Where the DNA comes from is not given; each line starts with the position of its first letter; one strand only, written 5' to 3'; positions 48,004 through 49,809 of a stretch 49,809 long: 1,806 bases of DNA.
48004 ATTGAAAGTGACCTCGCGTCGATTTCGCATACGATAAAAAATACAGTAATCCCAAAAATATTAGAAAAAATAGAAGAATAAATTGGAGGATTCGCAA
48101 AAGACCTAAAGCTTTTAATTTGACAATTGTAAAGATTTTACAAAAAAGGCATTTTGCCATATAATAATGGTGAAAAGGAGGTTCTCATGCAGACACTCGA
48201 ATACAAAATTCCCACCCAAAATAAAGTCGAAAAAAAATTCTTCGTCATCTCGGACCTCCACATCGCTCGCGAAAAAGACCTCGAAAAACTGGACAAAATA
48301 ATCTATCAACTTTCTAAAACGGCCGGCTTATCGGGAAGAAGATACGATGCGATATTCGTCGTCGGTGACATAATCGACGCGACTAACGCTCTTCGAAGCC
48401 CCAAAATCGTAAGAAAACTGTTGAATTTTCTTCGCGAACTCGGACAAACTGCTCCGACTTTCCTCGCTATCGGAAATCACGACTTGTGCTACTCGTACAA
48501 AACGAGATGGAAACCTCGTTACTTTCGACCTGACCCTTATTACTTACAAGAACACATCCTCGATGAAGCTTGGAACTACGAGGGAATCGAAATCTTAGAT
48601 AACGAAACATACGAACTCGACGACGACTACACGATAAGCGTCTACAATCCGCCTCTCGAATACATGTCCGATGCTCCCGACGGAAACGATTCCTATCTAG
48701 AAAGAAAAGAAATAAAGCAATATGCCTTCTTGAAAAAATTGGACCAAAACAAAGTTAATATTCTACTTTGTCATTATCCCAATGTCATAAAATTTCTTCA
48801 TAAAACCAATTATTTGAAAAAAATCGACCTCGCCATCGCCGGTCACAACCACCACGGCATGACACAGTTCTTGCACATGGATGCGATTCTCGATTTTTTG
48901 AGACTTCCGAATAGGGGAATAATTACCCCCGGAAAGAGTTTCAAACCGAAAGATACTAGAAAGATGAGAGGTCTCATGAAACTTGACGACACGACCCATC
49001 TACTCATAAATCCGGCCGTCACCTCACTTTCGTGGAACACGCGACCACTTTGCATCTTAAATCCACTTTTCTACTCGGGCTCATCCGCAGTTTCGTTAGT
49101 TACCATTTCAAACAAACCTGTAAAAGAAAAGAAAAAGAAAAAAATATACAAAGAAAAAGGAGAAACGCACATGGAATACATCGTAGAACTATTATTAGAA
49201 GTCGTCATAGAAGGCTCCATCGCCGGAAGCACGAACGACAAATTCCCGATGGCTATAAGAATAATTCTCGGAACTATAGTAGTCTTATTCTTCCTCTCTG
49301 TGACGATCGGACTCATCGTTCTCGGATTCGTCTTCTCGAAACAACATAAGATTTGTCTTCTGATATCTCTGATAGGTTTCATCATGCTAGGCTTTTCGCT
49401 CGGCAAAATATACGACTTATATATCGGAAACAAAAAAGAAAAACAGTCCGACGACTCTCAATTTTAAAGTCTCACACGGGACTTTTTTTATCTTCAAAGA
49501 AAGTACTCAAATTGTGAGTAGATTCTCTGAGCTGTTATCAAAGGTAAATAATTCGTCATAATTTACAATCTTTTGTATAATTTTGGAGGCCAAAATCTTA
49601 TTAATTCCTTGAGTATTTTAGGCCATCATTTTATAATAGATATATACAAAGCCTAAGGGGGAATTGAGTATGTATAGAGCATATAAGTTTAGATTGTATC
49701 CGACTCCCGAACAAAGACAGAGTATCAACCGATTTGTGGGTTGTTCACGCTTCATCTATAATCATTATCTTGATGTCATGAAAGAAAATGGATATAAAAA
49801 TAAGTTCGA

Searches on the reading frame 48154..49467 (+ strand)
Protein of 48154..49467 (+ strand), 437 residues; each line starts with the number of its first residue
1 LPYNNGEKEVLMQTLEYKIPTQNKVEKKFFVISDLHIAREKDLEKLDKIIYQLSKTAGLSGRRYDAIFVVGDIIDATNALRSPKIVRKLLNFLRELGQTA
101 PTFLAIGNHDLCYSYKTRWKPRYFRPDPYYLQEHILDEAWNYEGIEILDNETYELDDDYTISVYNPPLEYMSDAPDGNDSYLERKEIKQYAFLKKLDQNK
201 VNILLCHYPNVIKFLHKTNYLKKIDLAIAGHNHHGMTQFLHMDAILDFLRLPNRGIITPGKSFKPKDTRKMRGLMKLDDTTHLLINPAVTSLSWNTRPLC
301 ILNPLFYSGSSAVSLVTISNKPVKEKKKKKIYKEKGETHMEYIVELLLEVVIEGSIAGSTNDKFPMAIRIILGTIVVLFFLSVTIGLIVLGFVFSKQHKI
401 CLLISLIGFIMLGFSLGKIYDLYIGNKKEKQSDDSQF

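Call 5: search_protein_families(library=pfam, proteins=[window:48154-49467:+], max_evalue=0.1)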
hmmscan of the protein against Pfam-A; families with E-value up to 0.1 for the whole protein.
window:48154-49467:+ (437 aa): 2 families
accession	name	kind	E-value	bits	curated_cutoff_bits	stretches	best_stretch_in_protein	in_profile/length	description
PF00149.33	Metallophos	-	1.4e-14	55.4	21.5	1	28-234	2-190/191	Calcineurin-like phosphoesterase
PF12850.12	Metallophos_2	-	0.0025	18.3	27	1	29-234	3-118/154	Calcineurin-like phosphoesterase superfamily domain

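Call 6: search_protein_families(library=ncbifam, proteins=[window:48154-49467:+], max_evalue=0.1)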
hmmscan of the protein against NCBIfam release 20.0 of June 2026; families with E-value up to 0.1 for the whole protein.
window:48154-49467:+ (437 aa): 4 families
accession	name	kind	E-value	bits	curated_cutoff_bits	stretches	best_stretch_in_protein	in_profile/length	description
NF008460.0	PRK11340.1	equivalog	1e-08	35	188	1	26-240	49-219/271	phosphodiesterase YaeI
TIGR04123.1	P_estr_lig_assc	hypoth_equivalog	0.0013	18.2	150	1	26-113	20-112/207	ligase-associated DNA damage response endonuclease PdeM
TIGR00619.1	sbcd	subfamily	0.0069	16.2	77.65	1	62-110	38-86/252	exonuclease subunit SbcD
NF003743.0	PRK05340.1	equivalog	0.0077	15.4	134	1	28-111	3-83/242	UDP-2,3-diacylglucosamine diphosphatase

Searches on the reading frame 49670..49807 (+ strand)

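Call 79: search_protein_families(library=pfam, proteins=[window:49670-49807:+], max_evalue=0.01)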
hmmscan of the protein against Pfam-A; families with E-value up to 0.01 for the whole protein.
seq(46 aa): 1 family
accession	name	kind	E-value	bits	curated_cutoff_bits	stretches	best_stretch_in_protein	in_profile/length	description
PF12323.14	HTH_OrfB_IS605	-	1.5e-19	69.6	21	1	1-44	1-45/47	Helix-turn-helix domain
